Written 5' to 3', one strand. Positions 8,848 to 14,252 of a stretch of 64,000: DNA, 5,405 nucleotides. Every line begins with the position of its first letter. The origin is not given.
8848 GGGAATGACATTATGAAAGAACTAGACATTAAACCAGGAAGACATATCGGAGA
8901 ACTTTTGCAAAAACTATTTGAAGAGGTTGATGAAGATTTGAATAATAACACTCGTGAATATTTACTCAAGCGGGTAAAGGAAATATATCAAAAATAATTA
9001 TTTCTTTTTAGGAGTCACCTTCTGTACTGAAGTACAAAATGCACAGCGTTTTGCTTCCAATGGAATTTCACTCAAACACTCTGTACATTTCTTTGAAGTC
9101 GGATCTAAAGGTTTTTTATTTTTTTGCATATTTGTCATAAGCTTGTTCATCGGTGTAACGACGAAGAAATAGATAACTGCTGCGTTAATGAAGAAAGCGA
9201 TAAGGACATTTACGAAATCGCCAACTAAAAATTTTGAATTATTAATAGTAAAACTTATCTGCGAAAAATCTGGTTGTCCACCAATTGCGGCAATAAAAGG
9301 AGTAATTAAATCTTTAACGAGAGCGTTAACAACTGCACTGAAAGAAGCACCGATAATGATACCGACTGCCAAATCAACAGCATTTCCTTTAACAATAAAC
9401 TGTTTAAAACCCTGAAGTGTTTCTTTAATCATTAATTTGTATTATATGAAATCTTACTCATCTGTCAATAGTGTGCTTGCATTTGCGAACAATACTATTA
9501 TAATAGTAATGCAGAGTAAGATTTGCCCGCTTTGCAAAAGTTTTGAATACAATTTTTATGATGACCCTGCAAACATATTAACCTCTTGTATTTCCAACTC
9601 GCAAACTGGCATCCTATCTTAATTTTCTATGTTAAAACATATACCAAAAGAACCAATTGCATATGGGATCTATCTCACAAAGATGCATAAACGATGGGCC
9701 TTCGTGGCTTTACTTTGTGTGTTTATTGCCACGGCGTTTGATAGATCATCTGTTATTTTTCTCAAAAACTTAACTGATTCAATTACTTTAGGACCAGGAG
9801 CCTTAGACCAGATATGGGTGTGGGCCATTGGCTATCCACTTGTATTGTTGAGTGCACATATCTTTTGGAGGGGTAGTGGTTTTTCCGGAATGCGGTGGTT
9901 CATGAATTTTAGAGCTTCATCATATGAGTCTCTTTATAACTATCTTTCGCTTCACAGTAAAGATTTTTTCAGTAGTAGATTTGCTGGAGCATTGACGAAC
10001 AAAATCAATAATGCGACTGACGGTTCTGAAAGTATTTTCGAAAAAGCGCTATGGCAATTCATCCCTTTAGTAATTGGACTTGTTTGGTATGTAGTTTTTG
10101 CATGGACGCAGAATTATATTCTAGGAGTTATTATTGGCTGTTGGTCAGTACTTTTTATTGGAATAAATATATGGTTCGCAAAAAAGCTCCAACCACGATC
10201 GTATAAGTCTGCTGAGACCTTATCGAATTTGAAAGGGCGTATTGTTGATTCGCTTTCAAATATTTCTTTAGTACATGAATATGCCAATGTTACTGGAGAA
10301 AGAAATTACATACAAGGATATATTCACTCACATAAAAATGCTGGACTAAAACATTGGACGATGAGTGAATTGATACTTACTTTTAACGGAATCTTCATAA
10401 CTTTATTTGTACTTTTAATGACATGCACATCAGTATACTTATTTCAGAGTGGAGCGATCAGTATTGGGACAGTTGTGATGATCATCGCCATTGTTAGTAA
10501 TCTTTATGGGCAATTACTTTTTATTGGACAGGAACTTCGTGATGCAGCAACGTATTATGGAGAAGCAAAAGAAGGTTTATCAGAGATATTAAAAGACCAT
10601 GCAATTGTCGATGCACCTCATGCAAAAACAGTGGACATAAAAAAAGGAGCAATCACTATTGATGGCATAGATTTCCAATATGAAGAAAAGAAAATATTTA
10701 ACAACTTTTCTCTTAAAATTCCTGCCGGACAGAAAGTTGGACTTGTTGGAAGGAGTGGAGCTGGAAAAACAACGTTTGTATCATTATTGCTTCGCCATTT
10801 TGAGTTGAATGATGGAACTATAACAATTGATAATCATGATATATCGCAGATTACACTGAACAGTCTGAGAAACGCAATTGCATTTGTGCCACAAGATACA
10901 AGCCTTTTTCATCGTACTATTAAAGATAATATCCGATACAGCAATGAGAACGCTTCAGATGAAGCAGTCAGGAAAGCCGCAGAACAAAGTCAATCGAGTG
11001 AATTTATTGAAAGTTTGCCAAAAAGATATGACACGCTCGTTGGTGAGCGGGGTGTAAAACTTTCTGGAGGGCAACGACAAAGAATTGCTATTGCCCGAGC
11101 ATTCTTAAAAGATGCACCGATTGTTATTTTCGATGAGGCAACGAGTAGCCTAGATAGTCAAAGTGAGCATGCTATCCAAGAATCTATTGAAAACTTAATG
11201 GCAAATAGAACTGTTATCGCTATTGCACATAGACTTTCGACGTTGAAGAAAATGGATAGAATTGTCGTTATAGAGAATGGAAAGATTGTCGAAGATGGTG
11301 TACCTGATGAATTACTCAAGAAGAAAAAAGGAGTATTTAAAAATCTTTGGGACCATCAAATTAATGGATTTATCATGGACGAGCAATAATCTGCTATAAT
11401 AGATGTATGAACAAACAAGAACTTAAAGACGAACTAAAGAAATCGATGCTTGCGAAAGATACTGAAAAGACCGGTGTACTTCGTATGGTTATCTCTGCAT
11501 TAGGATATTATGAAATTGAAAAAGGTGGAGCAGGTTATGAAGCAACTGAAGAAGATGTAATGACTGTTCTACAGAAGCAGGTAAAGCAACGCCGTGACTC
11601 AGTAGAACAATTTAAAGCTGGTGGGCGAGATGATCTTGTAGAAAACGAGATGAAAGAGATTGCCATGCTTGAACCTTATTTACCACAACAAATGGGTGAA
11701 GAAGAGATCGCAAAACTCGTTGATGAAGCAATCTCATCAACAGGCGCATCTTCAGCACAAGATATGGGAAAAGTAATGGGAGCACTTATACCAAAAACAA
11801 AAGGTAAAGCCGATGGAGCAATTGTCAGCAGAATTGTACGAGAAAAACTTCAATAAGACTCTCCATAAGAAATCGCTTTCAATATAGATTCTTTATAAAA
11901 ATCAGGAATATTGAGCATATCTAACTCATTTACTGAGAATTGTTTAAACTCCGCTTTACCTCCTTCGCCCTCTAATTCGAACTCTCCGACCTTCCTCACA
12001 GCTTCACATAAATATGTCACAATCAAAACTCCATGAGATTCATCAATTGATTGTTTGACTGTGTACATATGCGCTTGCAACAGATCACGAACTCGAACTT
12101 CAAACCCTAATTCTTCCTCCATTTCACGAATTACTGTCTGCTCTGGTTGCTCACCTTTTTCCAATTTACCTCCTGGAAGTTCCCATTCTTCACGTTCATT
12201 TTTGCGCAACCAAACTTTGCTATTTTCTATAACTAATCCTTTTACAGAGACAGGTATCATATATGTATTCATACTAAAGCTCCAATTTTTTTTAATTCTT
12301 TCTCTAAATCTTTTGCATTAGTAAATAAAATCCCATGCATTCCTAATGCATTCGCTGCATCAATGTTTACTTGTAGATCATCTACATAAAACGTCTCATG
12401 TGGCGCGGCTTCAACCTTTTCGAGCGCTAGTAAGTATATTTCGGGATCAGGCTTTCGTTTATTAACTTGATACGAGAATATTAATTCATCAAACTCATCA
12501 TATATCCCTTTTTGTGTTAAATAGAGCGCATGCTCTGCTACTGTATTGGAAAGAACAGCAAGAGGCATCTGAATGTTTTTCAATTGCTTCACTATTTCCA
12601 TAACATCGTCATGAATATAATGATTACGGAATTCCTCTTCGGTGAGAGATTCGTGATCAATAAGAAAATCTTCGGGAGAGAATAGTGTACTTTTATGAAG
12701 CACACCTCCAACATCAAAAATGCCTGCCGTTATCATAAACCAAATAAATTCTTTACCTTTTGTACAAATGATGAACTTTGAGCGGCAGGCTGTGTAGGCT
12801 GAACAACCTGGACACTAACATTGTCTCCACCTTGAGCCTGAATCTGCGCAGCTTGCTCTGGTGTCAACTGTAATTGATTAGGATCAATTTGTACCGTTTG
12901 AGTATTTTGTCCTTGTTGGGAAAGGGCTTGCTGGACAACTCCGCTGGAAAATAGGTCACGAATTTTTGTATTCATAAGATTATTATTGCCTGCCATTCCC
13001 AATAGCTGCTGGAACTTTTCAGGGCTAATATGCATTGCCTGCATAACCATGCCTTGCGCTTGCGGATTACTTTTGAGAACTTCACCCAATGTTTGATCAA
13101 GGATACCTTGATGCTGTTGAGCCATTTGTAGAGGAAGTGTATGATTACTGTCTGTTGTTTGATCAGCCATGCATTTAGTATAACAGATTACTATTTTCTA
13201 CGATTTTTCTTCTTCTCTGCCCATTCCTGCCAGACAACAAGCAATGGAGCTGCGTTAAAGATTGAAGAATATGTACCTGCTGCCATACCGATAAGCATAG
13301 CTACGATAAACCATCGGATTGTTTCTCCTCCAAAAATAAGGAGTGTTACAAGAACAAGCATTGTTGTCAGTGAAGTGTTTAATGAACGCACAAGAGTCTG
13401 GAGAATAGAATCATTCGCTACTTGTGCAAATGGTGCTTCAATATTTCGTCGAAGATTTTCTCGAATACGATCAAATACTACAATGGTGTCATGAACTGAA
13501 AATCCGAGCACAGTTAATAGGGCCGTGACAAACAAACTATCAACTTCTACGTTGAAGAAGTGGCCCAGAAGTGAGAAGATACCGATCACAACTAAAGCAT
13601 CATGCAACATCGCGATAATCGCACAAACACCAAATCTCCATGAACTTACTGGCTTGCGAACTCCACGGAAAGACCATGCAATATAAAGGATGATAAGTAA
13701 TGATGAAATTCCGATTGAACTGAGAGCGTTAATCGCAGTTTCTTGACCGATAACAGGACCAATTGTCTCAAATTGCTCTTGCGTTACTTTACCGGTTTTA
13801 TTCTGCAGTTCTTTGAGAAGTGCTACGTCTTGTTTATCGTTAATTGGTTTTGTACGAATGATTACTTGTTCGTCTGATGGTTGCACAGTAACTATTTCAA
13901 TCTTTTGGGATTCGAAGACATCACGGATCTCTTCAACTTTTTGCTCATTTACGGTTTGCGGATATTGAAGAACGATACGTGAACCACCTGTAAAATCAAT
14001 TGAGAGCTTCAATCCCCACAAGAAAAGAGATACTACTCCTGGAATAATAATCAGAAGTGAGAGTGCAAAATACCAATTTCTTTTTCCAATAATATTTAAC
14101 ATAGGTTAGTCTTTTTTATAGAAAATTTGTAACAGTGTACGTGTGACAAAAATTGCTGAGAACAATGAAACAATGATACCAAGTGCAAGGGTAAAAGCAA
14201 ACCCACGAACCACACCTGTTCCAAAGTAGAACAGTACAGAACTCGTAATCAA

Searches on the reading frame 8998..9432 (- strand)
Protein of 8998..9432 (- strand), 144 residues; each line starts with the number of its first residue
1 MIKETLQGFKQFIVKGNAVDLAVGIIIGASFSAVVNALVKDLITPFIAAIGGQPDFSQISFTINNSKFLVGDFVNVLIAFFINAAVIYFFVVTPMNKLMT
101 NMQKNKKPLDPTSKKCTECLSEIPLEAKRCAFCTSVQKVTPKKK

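Call 16: search_protein_families(library=pfam, proteins=[window:8998-9432:-], max_evalue=0.001)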
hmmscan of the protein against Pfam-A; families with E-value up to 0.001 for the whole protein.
window:8998-9432:- (144 aa): 1 family
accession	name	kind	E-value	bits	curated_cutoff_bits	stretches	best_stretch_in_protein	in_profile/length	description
PF01741.23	MscL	-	2.7e-32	112.2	27.4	1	6-123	2-118/123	Large-conductance mechanosensitive channel, MscL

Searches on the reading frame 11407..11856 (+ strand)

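Call 16: search_protein_families(library=pfam, proteins=[window:11407-11856:+], max_evalue=0.001)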
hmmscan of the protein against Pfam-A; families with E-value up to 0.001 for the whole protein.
window:11407-11856:+ (149 aa): 2 families
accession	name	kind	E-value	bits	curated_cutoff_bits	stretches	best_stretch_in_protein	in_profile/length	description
PF09424.15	YqeY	-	3.2e-50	170.4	27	1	3-148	1-143/143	Yqey-like protein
PF02637.23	GatB_Yqey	-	2.4e-05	24.7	27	1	95-148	88-148/148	GatB domain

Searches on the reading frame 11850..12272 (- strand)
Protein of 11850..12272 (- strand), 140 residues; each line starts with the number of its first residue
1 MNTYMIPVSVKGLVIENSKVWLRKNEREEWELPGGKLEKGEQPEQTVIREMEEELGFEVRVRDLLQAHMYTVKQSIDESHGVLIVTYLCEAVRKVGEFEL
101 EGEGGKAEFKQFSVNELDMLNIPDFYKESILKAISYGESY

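Call 16: search_protein_families(library=pfam, proteins=[window:11850-12272:-], max_evalue=0.001)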
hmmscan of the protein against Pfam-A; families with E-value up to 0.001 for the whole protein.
window:11850-12272:- (140 aa): 2 families
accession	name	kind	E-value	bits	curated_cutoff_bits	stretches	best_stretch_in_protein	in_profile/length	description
PF00293.34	NUDIX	-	9.7e-16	58.4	21.1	1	12-121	8-122/134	NUDIX domain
PF14815.12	NUDIX_4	-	1e-05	25.7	35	1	30-126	27-107/113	NUDIX domain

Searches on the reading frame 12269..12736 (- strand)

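Call 17: search_protein_families(library=pfam, proteins=[window:12269-12736:-], max_evalue=0.001)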
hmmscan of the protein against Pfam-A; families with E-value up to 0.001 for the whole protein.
window:12269-12736:- (155 aa): 3 families
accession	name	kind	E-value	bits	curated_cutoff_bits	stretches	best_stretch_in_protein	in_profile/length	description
PF13419.12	HAD_2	-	4.6e-16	59.9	23.8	1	34-136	72-176/178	Haloacid dehalogenase-like hydrolase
PF00702.32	Hydrolase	-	3.7e-15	57.3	26.4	1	37-132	95-191/191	haloacid dehalogenase-like hydrolase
PF13242.12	Hydrolase_like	-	2.5e-06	27.7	22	1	94-150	3-60/75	HAD-hyrolase-like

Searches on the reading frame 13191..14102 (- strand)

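Call 17: search_protein_families(library=pfam, proteins=[window:13191-14102:-], max_evalue=0.001)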
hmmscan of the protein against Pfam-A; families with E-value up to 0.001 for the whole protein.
window:13191-14102:- (303 aa): 2 families
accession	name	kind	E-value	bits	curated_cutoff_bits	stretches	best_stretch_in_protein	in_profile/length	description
PF02355.23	SecD_SecF_C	-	4.7e-57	192.9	20.5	1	98-293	5-188/189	Protein export membrane protein SecD/SecF, C-terminal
PF07549.19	Sec_GG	-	7e-06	25.8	20.3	1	30-47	7-24/28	SecD/SecF GG Motif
